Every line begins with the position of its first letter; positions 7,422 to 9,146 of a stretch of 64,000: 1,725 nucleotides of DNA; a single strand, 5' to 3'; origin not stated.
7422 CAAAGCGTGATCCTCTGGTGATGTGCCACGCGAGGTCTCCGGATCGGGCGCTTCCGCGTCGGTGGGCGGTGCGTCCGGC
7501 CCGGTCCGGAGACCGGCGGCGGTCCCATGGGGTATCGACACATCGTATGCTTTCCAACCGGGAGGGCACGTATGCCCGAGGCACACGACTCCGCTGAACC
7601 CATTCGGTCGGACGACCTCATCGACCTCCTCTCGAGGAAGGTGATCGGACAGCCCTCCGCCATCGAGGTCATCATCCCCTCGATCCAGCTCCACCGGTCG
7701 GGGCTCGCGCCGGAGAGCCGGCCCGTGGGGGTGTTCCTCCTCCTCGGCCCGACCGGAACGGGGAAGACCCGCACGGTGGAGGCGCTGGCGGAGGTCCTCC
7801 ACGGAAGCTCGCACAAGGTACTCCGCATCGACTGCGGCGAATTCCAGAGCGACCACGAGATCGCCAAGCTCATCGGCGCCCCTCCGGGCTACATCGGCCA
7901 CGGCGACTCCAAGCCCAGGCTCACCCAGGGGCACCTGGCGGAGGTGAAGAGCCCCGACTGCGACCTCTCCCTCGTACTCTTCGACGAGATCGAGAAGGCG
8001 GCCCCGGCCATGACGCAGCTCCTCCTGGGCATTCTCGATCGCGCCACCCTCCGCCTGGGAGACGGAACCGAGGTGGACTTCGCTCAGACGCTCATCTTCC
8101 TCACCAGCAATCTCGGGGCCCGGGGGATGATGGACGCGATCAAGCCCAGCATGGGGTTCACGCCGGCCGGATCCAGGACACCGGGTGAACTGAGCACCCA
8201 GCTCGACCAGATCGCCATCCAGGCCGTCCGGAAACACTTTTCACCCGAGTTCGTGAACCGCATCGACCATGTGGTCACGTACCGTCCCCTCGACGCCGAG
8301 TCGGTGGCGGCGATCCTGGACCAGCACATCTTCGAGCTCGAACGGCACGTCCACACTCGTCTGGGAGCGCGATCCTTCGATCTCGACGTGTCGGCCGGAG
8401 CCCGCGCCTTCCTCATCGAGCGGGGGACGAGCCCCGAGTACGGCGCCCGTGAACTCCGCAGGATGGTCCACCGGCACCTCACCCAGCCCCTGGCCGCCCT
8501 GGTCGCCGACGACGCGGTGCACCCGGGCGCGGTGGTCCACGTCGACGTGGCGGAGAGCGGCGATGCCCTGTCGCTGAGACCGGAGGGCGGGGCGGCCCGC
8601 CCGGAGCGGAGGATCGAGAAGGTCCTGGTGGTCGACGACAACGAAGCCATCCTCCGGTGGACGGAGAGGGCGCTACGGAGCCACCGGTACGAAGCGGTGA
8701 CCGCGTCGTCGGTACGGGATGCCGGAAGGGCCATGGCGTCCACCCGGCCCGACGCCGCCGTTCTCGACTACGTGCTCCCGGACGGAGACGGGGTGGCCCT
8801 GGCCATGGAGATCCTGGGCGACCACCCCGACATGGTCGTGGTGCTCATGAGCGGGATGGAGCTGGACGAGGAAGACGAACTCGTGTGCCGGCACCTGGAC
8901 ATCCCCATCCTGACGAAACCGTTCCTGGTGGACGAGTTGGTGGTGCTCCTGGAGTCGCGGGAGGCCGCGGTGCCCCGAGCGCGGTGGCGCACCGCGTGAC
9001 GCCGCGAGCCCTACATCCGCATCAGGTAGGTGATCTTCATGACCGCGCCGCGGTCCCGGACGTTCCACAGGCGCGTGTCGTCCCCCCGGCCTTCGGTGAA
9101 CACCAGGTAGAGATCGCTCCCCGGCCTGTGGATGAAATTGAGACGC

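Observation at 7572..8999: Stand-alone ClpB-D2-type AAA+ ATPase fused to a C-terminal receiver domain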

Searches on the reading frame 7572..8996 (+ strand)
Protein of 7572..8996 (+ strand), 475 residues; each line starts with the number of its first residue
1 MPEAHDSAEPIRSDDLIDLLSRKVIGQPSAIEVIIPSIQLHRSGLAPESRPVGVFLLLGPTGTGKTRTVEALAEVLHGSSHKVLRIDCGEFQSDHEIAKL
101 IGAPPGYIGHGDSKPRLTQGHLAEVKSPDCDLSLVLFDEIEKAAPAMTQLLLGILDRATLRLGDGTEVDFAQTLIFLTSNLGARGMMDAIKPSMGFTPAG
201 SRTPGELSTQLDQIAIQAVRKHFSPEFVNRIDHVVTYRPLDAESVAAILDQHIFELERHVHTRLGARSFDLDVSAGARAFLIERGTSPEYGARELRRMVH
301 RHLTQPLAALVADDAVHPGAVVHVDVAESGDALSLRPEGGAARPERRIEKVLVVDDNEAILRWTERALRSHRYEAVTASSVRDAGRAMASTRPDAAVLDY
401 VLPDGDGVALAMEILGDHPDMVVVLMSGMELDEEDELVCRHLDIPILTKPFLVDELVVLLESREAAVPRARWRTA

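Call 3: search_protein_families(library=pfam, proteins=[window:7572-8996:+], max_evalue=0.01)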
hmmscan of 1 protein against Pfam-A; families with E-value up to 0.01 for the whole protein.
window:7572-8996:+ (475 aa): 13 families
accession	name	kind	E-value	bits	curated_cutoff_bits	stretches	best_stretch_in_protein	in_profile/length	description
PF07724.20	AAA_2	-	6e-36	124.4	27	1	50-233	1-165/166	AAA domain (Cdc48 subfamily)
PF10431.15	ClpB_D2-small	-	8.9e-15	54.9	21.9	1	240-324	1-81/81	C-terminal, D2-small domain, of ClpB protein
PF00072.30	Response_reg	-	2.2e-13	50.8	30.2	1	351-459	1-109/111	Response regulator receiver domain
PF07728.20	AAA_5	-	2.2e-09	37.9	22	1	55-177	2-119/139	AAA domain (dynein-related subfamily)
PF00004.35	AAA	-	8e-08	33.2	21.2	1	56-149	2-86/131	ATPase family associated with various cellular activities (AAA)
PF13401.12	AAA_22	-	1.5e-06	29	27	1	53-156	6-109/130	AAA domain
PF00158.32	Sigma54_activat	-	1.9e-05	24.8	20.2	1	55-178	25-141/168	Sigma-54 interaction domain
PF13191.12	AAA_16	-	3.4e-05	24.9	32.6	1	48-91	21-63/167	AAA ATPase domain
PF20030.5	bpMoxR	-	0.00065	19.3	27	1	55-167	34-133/205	MoxR domain in the MoxR-vWA-beta-propeller ternary systems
PF25199.1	nSTAND_NTPase5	-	0.0023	18.2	34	0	48-99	37-89/145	Novel STAND NTPase 5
PF00437.27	T2SSE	-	0.0037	16.4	24.9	1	50-86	140-176/370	Type II/IV secretion system protein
PF06414.18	Zeta_toxin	-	0.0072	16.2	22.3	0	48-95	13-58/199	Zeta toxin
PF13245.12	AAA_19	-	0.0091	16.6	25.1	0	53-104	12-64/134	AAA domain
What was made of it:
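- On Clp/Hsp100 class-I D2 AAA+ module: Pfam AAA_2 124 bits and ClpB_D2-small 55 bits, both above their cut-offs (call 3).
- On Two-component response regulator (phospho-accepting REC): Response_reg scores 50.8 bits against a cut-off of 30.2 (call 3).
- On NtrC-type bacterial enhancer-binding protein: Sigma54_activat gives only 24.8 bits over a partial stretch that overlaps the much stronger AAA_2 hit, and there is no HTH_8 (call 3).
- Closest known: NtrC-family enhancer-binding proteins. Different: The Sigma54_activat match is only 24.8 bits over a partial stretch (call 3).
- Checked: Pfam: AAA_2 residues 50-233 (E 6e-36), ClpB_D2-small 240-324 (9e-15), Response_reg 351-459 (2e-13) (call 3).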

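Call 4: search_protein_families(library=ncbifam, proteins=[window:7572-8996:+], max_evalue=0.01)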
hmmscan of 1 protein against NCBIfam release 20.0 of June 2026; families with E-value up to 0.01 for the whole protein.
window:7572-8996:+ (475 aa): 62 families (the best 25 are shown)
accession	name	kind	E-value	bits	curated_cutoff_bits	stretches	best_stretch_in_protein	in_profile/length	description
TIGR03346.1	chaperone_ClpB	equivalog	1.1e-68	232.4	1232.1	1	18-329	561-848/853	ATP-dependent chaperone ClpB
TIGR02639.1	ClpA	equivalog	3.4e-62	210.7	993.15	1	15-325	450-733/734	ATP-dependent Clp protease ATP-binding subunit ClpA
NF008118.0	PRK10865.1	equivalog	8.4e-59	199.3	1417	1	20-328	566-850/857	ATP-dependent chaperone ClpB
TIGR03345.1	VI_ClpV1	equivalog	1.8e-58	198.6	884.95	1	15-324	559-848/852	type VI secretion system ATPase TssH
NF033607.0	disagg_AAA_ClpG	exception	4.3e-50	170.5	1900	1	19-344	589-892/932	AAA family protein disaggregase ClpG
NF008263.0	PRK11034.1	equivalog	7.1e-50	169.7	1350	1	16-334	452-743/758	ATP-dependent Clp protease ATP-binding subunit ClpA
NF033606.1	heat_AAA_ClpK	exception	1.1e-49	169.1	1900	1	19-312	610-884/949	heat shock survival AAA family ATPase ClpK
TIGR01818.1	ntrC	equivalog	5e-11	42.1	558.6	1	351-461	1-111/463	nitrogen regulation protein NR(I)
TIGR02154.1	PhoB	equivalog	2.2e-10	40.2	296.2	1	349-460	3-116/226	phosphate regulon transcriptional regulator PhoB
NF046020.1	HisKinCckABruc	equivalog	1.1e-09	36.8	1000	1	349-458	750-861/868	cell cycle histidine kinase CckA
NF033791.1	ActR_PrrA_rreg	equivalog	2e-09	37.7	250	1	351-429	4-82/173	ActR/PrrA/RegA family redox response regulator transcription factor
NF008176.1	PRK10923.1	equivalog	2.3e-09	36.3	620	1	350-462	5-117/469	nitrogen regulation protein NR(I)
TIGR02956.1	TMAO_torS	equivalog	6.8e-09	34.4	676.5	1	349-457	702-813/967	TMAO reductase system sensor histidine kinase/response regulator TorS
NF045717.1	DVU0259_DivK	exception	8.3e-09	35.6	160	1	349-460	3-112/117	DVU0259 family response regulator domain-containing protein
NF003745.1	PRK05342.1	equivalog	1.7e-08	33.8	359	1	193-316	263-389/418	ATP-dependent Clp protease ATP-binding subunit ClpX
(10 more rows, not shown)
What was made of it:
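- On ClpB (disaggregase, equivalog TIGR03346): The score is 232 bits against a cut-off of 1232 (call 4).
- On ClpA / ClpC proper: The score is 211 bits against a cut-off of 993 (call 4).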

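Call 6: find_homologous_proteins(query=window:7572-8996:+, max_evalue=1e-10)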
Query window:7572-8996:+ (475 aa): 7976 proteins with E <= 1e-10 among 8000 candidates; the best 120 are listed.
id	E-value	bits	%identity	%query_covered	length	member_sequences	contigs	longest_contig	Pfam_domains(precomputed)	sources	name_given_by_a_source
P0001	3.4e-248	842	100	81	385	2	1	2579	PF07724.21,PF00072.31,PF10431.16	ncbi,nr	ncbi:MAG: AAA family ATPase, partial [Gemmatimonadota bacterium]|nr:AAA family ATPase [Gemmatimonado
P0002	5.7e-195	667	66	97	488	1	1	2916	PF00158.33,PF07724.21,PF00004.36,PF07728.21,PF00072.31,PF10431.16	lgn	-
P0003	2.6e-194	665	65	96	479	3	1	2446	PF00158.33,PF07724.21,PF00004.36,PF07728.21,PF00072.31,PF10431.16,PF13191.13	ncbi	-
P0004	2.6e-191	655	64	99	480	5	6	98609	PF07724.21,PF00004.36,PF13401.13,PF07728.21,PF00072.31,PF10431.16,PF13191.13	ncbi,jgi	jgi:CheY-like chemotaxis protein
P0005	1.2e-190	652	65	97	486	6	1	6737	PF00158.33,PF07724.21,PF00004.36,PF13401.13,PF07728.21,PF00072.31,PF10431.16,PF13191.13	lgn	-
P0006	4.7e-190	650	65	97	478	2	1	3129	PF07724.21,PF00004.36,PF13401.13,PF07728.21,PF00072.31,PF10431.16,PF13191.13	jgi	-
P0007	8.4e-190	650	64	96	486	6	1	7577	PF00158.33,PF07724.21,PF00004.36,PF07728.21,PF00072.31,PF10431.16,PF13191.13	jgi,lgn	jgi:ATP-dependent Clp protease ATP-binding subunit ClpA/ActR/RegA family two-component response regu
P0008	1.0e-189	649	67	95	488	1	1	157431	PF00158.33,PF07724.21,PF00004.36,PF07728.21,PF00072.31,PF10431.16,PF13191.13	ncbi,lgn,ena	-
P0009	1.7e-188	645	64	97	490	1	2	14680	PF00158.33,PF07724.21,PF00004.36,PF07728.21,PF00072.31,PF10431.16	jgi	jgi:CheY-like chemotaxis protein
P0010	4.2e-188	644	64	96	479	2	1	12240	PF00158.33,PF07724.21,PF00004.36,PF07728.21,PF00072.31,PF10431.16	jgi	jgi:DNA-binding NtrC family response regulator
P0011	5.4e-188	644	64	96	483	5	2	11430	PF00158.33,PF07724.21,PF00004.36,PF07728.21,PF00072.31,PF10431.16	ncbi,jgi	jgi:CheY-like chemotaxis protein/DNA polymerase III delta prime subunit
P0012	1.0e-187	643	64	97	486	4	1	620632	PF00158.33,PF07724.21,PF00004.36,PF07728.21,PF00072.31,PF10431.16,PF13191.13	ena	-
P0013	1.7e-186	639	63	97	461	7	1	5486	PF07724.21,PF00004.36,PF07728.21,PF00072.31,PF10431.16,PF13191.13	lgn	-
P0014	5.1e-186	637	64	98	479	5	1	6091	PF00158.33,PF07724.21,PF00004.36,PF13401.13,PF07728.21,PF00072.31,PF10431.16,PF13191.13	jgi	jgi:ATP-dependent Clp protease ATP-binding subunit ClpA/CheY-like chemotaxis protein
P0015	5.7e-186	637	64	97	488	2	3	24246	PF00158.33,PF07724.21,PF00004.36,PF07728.21,PF00072.31,PF10431.16,PF13191.13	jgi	jgi:CheY-like chemotaxis protein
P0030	6.9e-176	604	61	97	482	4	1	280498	PF07724.21,PF00004.36,PF07728.21,PF00072.31,PF10431.16,PF13191.13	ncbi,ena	-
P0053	1.7e-172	593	62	94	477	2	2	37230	PF00158.33,PF07724.21,PF00004.36,PF07728.21,PF00072.31,PF10431.16,PF13191.13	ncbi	-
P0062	1.0e-171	590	60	95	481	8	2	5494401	PF00158.33,PF07724.21,PF00004.36,PF13401.13,PF07728.21,PF00072.31,PF10431.16,PF13191.13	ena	-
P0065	1.4e-171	590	60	95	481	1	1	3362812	PF00158.33,PF07724.21,PF00004.36,PF13401.13,PF07728.21,PF00072.31,PF10431.16,PF13191.13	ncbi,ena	-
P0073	4.4e-171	588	61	94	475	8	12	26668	PF07724.21,PF00004.36,PF07728.21,PF00072.31,PF10431.16,PF13191.13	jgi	jgi:ATP-dependent Clp protease ATP-binding subunit ClpA/ActR/RegA family two-component response regu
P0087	2.6e-170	585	59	96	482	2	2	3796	PF00158.33,PF07724.21,PF00004.36,PF13401.13,PF07728.21,PF00072.31,PF10431.16,PF13191.13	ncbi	-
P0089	3.4e-170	585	60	95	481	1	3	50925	PF00158.33,PF07724.21,PF00004.36,PF13401.13,PF07728.21,PF00072.31,PF10431.16,PF13191.13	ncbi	-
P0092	6.5e-170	584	63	98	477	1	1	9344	PF07724.21,PF00004.36,PF13401.13,PF07728.21,PF00072.31,PF10431.16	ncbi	-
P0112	5.6e-167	574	58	95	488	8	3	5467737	PF00158.33,PF07724.21,PF00004.36,PF13401.13,PF07728.21,PF00072.31,PF10431.16,PF13191.13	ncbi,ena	-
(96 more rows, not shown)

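Call 11: find_related_loci(query=window:7572-8996:+, collection=genome_contigs, flank=8000)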
Query window:7572-8996:+ (475 aa) in genome_contigs; peptide patterns used: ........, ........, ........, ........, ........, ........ (x = any residue, [..] = any of these).
209 stretches matched a pattern; 36 encode a relative of the query (tblastn E <= 1e-3); 36 distinct loci.
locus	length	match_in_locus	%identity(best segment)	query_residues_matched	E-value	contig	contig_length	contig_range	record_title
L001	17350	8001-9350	67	13-462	0e+0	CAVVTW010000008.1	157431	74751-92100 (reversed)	MAG: uncultured Gemmatimonadales bacterium isolate MFD02923.bin.2.60 genome assembly, contig: contig_12777, whole genome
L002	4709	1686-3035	61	19-469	3e-178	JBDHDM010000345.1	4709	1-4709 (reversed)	MAG: Gemmatimonadota bacterium isolate M8-32_Bin_247 M8-32_Bin_247_scaffold_92707, whole genome shotgun sequence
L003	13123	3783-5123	62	14-460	2e-172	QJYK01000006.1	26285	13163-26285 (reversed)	MAG: Gemmatimonadetes bacterium isolate SZUA-318 scaffold_2479, whole genome shotgun sequence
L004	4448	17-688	32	120-345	1e-31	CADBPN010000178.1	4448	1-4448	uncultured bacterium isolate RUG14187 genome assembly, contig: RUG14187_asm_178, whole genome shotgun sequence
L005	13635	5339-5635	42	350-451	2e-10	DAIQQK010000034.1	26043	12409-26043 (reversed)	MAG TPA_asm: Acidimicrobiales bacterium isolate CTOTU28680 NODE_835_length_26043_cov_5.833154, whole genome shotgun sequ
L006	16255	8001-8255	36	344-428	5e-9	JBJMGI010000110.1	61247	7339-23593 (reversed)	MAG: Terriglobales bacterium isolate H2_16_all_fractions_metab_conc_43_58_14 k255_8023360, whole genome shotgun sequence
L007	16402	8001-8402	30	336-468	1e-8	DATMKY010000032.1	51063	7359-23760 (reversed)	MAG TPA_asm: Edaphobacter sp. isolate SMAG_U12783 k141_4283244, whole genome shotgun sequence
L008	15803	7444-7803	31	341-458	3e-8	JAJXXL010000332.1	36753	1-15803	MAG: Planctomycetota bacterium isolate BP6.bin28 NODE_1546_length_36753_cov_1.861082, whole genome shotgun sequence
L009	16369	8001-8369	32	351-470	2e-7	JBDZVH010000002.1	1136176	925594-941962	MAG: Opitutaceae bacterium isolate PE_dung23 NODE_2_length_1136176, whole genome shotgun sequence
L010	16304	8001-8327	34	348-457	3e-7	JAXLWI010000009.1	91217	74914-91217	MAG: Anaerolineae bacterium isolate STL-CHL19 C2.143.fa-9, whole genome shotgun sequence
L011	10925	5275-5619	35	347-461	3e-7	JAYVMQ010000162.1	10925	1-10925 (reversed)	MAG: Chloroflexota bacterium isolate GL61_DN_concoct_98_sub GL61_DN_concoct_98_sub_161, whole genome shotgun sequence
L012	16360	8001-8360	34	350-468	5e-7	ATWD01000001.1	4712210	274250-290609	Acidobacteriaceae bacterium TAA 166 H979DRAFT_scaffold_0.1_C, whole genome shotgun sequence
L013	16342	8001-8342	29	351-462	8e-7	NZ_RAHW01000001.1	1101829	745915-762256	Geomonas oryzae strain S43 contig1, whole genome shotgun sequence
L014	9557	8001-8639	23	272-467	2e-6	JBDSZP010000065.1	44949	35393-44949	MAG: Luteolibacter sp. isolate cluster1_bin.89 k127_2455539, whole genome shotgun sequence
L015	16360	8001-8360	32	350-468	2e-6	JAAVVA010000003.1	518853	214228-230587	Acidobacteriaceae bacterium dw_441 3, whole genome shotgun sequence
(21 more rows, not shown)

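Call 13: search_solved_structures(query=window:7572-8996:+, max_evalue=1e-20, show_alignments=5)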
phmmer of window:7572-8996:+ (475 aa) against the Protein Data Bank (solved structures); distinct sequences matched with E-value up to 1e-20: 48.
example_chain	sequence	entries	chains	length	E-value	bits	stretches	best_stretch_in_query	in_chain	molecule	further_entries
4lj4_A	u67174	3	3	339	2.8e-56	194.6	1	18-332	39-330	Chaperone protein ClpB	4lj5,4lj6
4lj8_A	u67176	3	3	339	1e-55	192.8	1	18-332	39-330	Chaperone protein ClpB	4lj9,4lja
4lj7_A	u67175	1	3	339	1e-55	192.7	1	18-332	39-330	Chaperone protein ClpB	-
4fct_A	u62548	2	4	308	1.8e-55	192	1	18-331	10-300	Chaperone protein ClpB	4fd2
1qvr_A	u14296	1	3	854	1.9e-55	191.9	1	18-332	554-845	ClpB protein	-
4fcv_A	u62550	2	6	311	1e-54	189.5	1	18-331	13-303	Chaperone protein ClpB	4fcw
5ofo_C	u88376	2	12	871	5.9e-54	186.9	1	20-329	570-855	Chaperone protein ClpB,ATP-dependent Clp protease ATP-binding subunit ClpA,Chaperone prote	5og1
6og3_E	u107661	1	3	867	2.2e-53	185.1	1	20-329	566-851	Hyperactive disaggregase ClpB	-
6oax_C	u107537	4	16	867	2.2e-53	185.1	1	20-329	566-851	Hyperactive disaggregase ClpB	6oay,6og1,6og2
4d2q_A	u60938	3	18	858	2.4e-53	185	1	20-328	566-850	CLPB | CHAPERONE PROTEIN CLPB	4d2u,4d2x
4ciu_A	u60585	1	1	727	9.9e-53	182.9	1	20-329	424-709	CHAPERONE PROTEIN CLPB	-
6qs4_A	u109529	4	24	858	1.6e-52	182.3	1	20-328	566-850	Chaperone protein ClpB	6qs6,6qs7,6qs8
6rn2_A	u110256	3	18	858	1.6e-52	182.3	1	20-328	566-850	Chaperone protein ClpB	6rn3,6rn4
9if4_A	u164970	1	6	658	1.7e-52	182.2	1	16-327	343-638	ATP-dependent Clp protease ATP-binding subunit ClpC1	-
8a8u_A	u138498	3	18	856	5.9e-52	180.3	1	16-327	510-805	ATP-dependent Clp protease ATP-binding subunit ClpC1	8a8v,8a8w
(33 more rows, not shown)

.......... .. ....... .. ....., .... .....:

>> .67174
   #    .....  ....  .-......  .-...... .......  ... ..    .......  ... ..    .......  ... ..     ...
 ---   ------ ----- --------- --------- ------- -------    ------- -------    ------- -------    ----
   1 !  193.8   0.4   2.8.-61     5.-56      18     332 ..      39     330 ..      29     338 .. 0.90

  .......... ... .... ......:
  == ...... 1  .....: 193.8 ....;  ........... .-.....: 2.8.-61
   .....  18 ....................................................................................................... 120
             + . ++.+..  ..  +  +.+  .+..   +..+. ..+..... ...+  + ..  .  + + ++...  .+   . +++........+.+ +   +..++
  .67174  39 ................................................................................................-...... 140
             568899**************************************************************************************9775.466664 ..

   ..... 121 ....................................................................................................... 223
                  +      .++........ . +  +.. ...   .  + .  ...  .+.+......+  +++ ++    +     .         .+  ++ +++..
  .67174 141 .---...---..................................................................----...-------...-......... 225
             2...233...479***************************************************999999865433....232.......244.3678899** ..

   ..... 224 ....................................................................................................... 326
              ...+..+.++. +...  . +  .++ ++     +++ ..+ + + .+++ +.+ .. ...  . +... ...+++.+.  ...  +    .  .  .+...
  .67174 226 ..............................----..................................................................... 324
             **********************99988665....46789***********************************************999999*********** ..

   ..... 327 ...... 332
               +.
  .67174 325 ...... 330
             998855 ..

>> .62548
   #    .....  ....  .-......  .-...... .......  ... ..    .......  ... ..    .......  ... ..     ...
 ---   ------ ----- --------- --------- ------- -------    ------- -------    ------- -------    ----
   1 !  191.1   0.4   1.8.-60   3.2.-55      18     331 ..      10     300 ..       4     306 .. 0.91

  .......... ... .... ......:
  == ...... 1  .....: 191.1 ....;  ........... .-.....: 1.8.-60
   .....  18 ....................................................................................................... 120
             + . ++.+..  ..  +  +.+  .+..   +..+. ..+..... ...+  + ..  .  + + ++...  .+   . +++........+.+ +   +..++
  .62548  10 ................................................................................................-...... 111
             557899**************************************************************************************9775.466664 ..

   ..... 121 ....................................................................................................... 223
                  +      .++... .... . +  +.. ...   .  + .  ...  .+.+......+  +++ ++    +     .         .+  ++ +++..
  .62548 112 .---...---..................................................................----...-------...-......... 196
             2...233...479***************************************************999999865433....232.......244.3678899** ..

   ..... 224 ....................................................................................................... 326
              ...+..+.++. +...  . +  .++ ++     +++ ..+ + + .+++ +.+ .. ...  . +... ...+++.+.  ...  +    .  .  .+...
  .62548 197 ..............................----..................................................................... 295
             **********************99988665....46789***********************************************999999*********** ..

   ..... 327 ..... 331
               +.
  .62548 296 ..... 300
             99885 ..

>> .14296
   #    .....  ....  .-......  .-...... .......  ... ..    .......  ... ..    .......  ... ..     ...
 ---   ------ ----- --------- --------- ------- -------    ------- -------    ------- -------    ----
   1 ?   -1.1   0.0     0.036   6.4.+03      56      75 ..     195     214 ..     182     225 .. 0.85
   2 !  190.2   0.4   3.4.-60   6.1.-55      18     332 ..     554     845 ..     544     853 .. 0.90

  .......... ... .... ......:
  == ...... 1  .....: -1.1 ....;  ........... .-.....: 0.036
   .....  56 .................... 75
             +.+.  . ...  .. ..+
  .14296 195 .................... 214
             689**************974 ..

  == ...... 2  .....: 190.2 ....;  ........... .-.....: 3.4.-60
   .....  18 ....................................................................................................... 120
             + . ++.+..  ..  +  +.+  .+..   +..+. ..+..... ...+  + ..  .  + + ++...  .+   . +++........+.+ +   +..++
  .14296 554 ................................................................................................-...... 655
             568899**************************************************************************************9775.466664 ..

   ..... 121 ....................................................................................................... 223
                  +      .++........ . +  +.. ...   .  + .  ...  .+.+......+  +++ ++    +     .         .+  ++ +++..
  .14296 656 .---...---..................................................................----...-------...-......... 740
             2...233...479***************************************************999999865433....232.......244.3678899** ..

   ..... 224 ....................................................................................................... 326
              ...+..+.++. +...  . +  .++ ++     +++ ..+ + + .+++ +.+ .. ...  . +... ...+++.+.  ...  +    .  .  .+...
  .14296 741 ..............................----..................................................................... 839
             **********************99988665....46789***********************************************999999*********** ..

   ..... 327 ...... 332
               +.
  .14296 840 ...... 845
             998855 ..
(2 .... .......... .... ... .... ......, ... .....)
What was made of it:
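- Closest known: ClpB / Hsp104 NBD2, and human CLPB. Same: These give the highest HMM and PDB sequence scores (calls 4, 13).
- The best HMM and PDB sequence scores are to ClpB D2 (calls 4, 13).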
